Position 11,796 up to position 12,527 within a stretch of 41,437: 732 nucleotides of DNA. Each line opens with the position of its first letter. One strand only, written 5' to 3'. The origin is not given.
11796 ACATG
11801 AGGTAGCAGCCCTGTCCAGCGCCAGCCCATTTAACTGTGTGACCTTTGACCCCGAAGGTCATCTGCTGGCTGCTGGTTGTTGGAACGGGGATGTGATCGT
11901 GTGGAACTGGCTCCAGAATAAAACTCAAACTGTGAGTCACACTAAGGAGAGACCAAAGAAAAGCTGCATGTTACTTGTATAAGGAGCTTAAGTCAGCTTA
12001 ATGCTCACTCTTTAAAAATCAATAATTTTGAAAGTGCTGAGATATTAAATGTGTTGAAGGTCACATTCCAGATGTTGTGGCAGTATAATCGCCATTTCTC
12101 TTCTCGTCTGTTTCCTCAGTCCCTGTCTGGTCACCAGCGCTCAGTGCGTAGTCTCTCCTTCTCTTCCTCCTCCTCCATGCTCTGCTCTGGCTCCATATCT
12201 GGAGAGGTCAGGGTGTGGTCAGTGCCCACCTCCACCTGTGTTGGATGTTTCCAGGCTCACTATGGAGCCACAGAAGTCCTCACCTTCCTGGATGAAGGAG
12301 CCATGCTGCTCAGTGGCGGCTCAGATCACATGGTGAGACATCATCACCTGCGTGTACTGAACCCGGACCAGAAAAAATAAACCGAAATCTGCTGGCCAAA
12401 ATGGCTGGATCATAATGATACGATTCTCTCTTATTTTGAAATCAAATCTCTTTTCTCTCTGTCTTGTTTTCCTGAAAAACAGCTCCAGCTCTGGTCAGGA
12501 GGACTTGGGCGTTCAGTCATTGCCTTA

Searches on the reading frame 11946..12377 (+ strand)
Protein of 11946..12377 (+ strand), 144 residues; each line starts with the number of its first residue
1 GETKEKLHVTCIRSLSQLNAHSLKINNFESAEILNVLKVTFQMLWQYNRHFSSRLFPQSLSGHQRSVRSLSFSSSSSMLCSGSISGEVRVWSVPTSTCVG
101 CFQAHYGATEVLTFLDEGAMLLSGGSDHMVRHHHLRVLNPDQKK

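Call 53: search_protein_families(library=pfam, proteins=[window:11946-12377:+], max_evalue=0.01)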
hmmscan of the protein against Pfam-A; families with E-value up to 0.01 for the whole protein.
window:11946-12377:+ (144 aa): 23 families
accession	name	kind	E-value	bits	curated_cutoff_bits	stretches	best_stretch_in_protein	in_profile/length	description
PF25173.1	Beta-prop_WDR3_1st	-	4e-13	49.9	154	1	57-135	64-142/184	WDR3 first beta-propeller domain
PF00400.38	WD40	-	4.4e-11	43.2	27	1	58-92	5-39/39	WD domain, G-beta repeat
PF25174.1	Beta-prop_THOC3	-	3.6e-10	39.8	305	1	59-131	41-196/272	THOC3 beta-propeller domain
PF24817.1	WD40_WDHD1_1st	-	1.6e-09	37.8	109.9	1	59-103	123-167/291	WDHD1 first WD40 domain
PF24807.1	WD40_CDC20-Fz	-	8.5e-09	35.6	200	1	43-137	32-122/292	CDC20/Fizzy WD40 domain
PF24814.1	WD40_Prp19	-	2e-08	34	320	1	57-136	42-121/281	Prp19 WD40 domain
PF25175.1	Beta-prop_WDR5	-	1.7e-07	31.2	250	1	56-131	86-161/296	WDR5 beta-propeller domain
PF25172.1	Beta-prop_WDR3_2nd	-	1.7e-07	31.2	140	1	58-133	211-286/293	WDR3 second beta-propeller domain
PF25391.1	WD40_Gbeta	-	3.3e-07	30.1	150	1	59-137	179-257/340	G protein beta WD-40 repeat protein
PF25171.1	Beta-prop_WDR36-Utp21_1st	-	1.6e-06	28.2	80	1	24-131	152-261/266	WDR36/Utp21 first beta-propeller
PF25168.1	Beta-prop_WDR36-Utp21_2nd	-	2.3e-06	27.6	84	1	58-122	234-297/335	WDR36/Utp21 second beta-propeller domain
PF23409.1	Beta-prop_EML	-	8.8e-06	25.8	88.2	1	62-132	154-224/267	Echinoderm microtubule-associated protein first beta-propeller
PF24805.1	EIF3I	-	9.4e-06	25.4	200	0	60-100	48-88/324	EIF3I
PF24105.1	Beta-prop_CAF1B_HIR1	-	1.2e-05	24.9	80.5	1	58-135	124-201/383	CAF1B/HIR1 beta-propeller domain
PF24782.2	WD40_MABP1-WDR62_2nd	-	2.1e-05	24.1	290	1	21-127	44-154/341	MABP1/WDR62 second WD40 domain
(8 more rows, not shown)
